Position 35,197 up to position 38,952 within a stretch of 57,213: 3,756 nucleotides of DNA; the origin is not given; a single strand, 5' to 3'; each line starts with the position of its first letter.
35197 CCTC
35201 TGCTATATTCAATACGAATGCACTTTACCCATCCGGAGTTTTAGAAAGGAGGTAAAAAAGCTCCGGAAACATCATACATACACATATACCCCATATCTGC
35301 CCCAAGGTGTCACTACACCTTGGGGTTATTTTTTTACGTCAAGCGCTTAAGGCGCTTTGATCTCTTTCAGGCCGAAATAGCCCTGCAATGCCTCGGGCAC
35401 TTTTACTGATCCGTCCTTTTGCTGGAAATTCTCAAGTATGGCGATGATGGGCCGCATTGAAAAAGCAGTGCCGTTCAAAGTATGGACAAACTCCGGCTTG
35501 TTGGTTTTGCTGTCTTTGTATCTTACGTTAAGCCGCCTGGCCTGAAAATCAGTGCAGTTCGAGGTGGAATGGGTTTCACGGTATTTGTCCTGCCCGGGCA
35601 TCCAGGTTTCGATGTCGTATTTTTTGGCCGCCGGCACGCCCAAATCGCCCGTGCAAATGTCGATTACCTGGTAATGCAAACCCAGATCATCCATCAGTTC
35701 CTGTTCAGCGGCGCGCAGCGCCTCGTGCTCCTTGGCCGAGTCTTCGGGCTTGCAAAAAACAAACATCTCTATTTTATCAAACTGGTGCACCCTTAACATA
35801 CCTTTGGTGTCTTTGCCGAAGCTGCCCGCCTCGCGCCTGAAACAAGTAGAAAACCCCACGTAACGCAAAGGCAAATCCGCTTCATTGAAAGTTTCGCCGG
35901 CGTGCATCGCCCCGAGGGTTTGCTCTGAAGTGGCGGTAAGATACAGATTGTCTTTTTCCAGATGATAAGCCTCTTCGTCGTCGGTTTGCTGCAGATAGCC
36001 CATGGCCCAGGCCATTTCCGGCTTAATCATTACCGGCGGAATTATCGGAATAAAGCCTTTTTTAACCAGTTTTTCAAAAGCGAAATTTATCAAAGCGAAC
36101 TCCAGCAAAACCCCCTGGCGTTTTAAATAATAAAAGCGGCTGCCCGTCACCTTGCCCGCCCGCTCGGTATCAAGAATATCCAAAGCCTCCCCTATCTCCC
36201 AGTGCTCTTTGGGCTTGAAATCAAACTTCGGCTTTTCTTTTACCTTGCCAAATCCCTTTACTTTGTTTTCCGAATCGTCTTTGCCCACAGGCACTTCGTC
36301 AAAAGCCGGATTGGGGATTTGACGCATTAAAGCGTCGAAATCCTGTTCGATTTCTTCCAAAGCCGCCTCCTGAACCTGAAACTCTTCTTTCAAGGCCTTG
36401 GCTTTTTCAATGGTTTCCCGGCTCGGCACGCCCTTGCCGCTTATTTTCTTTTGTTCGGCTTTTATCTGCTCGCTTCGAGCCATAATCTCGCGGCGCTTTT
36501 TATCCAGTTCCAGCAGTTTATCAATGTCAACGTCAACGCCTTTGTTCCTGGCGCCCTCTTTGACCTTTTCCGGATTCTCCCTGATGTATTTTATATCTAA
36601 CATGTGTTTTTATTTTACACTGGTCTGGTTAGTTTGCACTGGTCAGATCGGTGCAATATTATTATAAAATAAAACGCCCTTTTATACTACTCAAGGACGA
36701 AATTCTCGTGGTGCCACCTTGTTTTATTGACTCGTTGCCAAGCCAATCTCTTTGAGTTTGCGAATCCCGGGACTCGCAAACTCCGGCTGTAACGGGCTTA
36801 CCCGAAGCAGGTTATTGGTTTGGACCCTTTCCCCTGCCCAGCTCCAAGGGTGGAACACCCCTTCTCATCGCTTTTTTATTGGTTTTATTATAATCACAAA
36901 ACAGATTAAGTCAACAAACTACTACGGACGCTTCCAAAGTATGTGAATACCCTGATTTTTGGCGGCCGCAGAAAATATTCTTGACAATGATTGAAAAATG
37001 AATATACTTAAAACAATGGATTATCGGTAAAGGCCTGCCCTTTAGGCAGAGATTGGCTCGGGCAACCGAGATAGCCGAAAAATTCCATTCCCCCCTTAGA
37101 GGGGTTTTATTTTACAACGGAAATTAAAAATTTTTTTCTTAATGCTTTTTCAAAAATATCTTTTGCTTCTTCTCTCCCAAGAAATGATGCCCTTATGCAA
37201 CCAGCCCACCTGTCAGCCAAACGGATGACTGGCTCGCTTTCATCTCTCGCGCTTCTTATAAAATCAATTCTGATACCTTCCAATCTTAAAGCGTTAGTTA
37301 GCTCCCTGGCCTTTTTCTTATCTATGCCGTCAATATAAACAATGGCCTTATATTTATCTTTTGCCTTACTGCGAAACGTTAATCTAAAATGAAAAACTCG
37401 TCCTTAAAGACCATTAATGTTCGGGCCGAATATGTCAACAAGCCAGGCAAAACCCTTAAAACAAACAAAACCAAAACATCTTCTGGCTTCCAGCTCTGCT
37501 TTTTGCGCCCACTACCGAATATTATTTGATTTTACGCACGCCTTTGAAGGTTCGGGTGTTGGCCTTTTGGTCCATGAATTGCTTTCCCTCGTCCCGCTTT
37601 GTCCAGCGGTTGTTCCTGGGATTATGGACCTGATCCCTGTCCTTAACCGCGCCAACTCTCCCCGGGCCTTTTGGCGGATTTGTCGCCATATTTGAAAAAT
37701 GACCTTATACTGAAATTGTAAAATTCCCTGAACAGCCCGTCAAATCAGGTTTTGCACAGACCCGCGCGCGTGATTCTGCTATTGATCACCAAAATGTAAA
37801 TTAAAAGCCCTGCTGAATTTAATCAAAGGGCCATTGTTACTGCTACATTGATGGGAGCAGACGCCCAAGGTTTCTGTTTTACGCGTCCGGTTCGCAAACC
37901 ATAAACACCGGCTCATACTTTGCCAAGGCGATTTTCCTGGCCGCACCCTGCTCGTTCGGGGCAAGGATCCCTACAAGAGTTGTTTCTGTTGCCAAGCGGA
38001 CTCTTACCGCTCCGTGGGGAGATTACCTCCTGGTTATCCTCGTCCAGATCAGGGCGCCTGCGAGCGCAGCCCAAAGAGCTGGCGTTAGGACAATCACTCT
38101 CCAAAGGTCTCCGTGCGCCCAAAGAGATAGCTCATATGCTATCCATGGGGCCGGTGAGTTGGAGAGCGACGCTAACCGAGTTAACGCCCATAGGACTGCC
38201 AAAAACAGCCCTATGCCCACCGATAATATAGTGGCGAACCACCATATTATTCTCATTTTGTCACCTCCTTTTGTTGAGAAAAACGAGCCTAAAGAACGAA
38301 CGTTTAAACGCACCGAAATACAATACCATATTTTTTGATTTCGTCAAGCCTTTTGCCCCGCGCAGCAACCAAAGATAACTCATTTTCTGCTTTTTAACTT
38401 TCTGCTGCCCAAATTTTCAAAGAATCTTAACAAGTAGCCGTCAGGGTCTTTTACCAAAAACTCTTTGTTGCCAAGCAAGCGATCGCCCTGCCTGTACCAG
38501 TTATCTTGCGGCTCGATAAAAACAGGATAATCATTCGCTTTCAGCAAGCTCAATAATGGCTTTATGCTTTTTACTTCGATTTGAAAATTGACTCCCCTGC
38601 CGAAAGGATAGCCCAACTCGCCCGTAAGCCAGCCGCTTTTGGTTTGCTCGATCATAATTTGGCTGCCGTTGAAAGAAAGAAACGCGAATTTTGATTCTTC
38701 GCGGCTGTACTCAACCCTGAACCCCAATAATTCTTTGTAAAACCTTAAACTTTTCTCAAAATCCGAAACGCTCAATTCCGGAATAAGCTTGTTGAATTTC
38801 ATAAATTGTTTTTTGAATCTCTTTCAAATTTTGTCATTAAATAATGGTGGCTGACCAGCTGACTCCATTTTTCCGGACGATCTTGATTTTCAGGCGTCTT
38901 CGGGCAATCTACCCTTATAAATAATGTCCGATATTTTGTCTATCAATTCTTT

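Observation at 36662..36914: T-box-like riboswitch on serS with a very short Stem I, UCC specifier candidate and UGGC discriminator match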

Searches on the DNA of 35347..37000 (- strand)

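Call 4: search_rna_families(source=window, start=36500, end=37000, threshold=evalue, max_evalue=10, show_alignments=5)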
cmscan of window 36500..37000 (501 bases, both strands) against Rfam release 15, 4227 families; matches with E-value up to 10: 5.
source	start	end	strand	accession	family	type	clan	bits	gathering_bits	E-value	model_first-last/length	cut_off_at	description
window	36690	36877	-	RF00230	T-box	Cis-reg; leader;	-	71.6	93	1.2e-15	1-219/219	no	T-box leader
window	36606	36664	+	RF00196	AMV_RNA1_SL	Cis-reg;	-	22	60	0.32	1-35/35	no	Alfalfa mosaic virus RNA 1 5' UTR stem-loop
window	36850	36922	-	RF01883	TUG1_2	Gene; lncRNA;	-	15.5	90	6.2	1-89/89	no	Taurine upregulated gene 1 conserved region 2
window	36841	36948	-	RF00012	U3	Gene; snRNA; snoRNA; CD-box;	CL00100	15.2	34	0.4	1-219/219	no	Small nucleolar RNA U3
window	36555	36587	-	RF02946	cow-rumen-1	Gene; sRNA;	-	14.8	53.4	1.4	1-61/61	no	cow-rumen-1 RNA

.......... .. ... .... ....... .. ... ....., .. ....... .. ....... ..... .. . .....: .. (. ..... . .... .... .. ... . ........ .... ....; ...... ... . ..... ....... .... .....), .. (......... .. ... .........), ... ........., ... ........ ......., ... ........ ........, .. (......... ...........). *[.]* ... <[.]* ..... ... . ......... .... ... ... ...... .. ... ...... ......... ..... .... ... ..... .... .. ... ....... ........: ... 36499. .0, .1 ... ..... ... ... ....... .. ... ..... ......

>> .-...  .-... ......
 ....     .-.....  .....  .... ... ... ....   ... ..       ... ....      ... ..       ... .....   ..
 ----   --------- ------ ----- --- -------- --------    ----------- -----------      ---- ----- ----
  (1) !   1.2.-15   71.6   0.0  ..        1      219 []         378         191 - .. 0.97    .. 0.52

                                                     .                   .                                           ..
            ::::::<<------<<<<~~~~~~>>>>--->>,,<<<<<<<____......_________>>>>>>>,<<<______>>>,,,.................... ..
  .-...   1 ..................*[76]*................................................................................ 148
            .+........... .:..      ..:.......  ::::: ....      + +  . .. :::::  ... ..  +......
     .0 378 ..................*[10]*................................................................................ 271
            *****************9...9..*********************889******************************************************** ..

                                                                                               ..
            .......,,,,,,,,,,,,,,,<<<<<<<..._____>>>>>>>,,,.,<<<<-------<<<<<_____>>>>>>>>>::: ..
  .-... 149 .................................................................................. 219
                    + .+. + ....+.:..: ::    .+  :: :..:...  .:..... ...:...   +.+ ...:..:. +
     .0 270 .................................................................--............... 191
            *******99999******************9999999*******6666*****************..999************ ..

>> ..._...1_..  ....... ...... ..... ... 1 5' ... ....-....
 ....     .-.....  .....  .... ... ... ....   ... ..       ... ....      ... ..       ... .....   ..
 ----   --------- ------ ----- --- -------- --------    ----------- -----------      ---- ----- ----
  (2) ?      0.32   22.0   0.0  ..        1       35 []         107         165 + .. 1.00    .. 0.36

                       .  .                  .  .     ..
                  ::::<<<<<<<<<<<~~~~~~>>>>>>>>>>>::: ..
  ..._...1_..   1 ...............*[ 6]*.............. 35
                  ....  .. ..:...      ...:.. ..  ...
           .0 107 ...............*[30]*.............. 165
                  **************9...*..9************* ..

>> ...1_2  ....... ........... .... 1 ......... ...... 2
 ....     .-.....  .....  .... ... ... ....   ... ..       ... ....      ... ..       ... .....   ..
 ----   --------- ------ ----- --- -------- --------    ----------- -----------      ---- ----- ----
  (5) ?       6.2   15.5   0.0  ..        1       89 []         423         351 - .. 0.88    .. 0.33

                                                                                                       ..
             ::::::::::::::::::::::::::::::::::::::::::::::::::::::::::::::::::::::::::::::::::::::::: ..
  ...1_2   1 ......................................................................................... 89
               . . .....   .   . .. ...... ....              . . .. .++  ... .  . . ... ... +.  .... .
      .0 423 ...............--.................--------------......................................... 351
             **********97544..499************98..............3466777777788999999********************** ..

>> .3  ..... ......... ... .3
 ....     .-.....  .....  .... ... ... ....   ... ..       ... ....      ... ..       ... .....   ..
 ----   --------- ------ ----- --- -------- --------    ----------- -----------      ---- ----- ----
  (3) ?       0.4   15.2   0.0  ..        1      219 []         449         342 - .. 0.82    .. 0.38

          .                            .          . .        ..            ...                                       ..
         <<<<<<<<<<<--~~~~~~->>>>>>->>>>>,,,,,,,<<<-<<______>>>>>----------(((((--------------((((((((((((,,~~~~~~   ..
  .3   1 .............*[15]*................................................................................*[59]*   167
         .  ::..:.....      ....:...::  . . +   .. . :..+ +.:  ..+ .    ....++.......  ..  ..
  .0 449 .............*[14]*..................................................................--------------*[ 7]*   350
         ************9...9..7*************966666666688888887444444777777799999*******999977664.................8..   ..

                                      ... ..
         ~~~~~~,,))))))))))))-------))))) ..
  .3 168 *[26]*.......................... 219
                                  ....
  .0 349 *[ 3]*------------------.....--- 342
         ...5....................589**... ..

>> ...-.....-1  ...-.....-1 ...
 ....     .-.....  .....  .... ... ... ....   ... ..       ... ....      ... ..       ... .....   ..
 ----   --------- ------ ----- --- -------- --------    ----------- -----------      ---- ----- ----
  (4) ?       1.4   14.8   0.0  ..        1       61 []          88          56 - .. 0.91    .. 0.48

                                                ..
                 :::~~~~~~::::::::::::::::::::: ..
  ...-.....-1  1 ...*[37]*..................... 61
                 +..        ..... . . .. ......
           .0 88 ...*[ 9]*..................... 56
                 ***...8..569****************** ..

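Call 26: search_rna_families(sources=[L001, L056, L058, L059, L065, L074, L079, L028, L002], threshold=evalue, max_evalue=0.01, show_alignments=8)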
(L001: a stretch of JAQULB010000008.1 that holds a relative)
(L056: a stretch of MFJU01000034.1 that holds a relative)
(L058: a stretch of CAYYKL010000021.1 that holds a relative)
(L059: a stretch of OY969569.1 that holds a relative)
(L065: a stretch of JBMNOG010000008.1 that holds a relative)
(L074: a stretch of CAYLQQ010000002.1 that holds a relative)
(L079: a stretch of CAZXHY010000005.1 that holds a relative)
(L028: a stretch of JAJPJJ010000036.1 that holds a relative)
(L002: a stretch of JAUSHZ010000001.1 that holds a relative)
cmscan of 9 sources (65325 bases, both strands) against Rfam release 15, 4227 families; matches with E-value up to 0.01: 6.
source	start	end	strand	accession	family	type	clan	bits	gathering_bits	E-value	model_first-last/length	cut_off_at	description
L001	2656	2865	+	RF00230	T-box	Cis-reg; leader;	-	64.5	93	1.1e-11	1-219/219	no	T-box leader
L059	2164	2323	+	RF00230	T-box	Cis-reg; leader;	-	59.4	93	2.3e-10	1-219/219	no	T-box leader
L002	1986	2206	+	RF00230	T-box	Cis-reg; leader;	-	54.5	93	4.2e-09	1-219/219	no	T-box leader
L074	2747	2891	+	RF00230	T-box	Cis-reg; leader;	-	50.2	93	5.1e-08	1-219/219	no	T-box leader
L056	158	322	+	RF00230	T-box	Cis-reg; leader;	-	49.4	93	8.6e-08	1-219/219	no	T-box leader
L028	1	99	+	RF00230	T-box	Cis-reg; leader;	-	31.6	93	0.0033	124-219/219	5'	T-box leader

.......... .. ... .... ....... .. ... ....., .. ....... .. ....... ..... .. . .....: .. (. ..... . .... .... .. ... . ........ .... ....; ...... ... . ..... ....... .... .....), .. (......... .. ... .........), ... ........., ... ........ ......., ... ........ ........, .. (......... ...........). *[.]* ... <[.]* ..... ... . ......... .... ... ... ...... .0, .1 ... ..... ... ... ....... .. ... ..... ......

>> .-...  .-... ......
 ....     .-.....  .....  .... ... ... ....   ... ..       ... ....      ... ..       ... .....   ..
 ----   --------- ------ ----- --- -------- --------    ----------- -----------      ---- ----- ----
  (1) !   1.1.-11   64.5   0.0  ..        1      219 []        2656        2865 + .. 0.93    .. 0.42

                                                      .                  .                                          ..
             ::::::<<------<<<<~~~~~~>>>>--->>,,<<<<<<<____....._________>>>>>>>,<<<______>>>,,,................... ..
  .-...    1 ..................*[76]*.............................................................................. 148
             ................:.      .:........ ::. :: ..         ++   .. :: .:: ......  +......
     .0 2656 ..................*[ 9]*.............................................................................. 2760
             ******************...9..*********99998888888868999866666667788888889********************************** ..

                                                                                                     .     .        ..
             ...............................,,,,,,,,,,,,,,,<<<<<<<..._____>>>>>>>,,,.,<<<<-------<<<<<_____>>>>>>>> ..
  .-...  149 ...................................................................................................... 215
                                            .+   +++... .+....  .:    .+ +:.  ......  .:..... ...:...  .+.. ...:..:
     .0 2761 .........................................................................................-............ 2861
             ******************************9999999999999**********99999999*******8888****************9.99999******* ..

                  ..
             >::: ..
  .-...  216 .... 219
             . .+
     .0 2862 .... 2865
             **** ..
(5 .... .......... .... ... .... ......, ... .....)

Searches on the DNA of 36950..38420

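Call 80: search_rna_families(source=window, start=36950, end=38420, threshold=evalue, max_evalue=1)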
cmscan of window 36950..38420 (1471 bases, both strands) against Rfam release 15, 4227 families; matches with E-value up to 1: 2.
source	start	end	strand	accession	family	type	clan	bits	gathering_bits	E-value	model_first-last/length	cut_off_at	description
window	37081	37116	+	RF01358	CRISPR-DR39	Gene; CRISPR;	-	25.3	39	0.49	1-31/31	no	CRISPR RNA direct repeat element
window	37184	37241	+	RF01973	H19_2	Gene; lncRNA;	-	18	50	0.097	1-69/69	no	H19 conserved region 2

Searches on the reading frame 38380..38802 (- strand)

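Call 58: search_protein_families(library=pfam, proteins=[window:38380-38802:-], max_evalue=0.01)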
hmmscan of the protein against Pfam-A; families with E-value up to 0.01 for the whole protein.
window:38380-38802:- (140 aa): 3 families
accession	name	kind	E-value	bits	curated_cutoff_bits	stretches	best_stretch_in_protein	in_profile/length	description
PF00903.31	Glyoxalase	-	1.3e-08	35.7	20.6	1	10-127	7-121/121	Glyoxalase/Bleomycin resistance protein/Dioxygenase superfamily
PF22677.2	Ble-like_N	-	8.6e-05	22.7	24.5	1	8-42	5-38/41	Bleomycin resistance protein-like N-terminal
PF19581.5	Glyoxalase_7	-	0.007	16.8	23.6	0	2-34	12-44/133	Glyoxalase superfamily protein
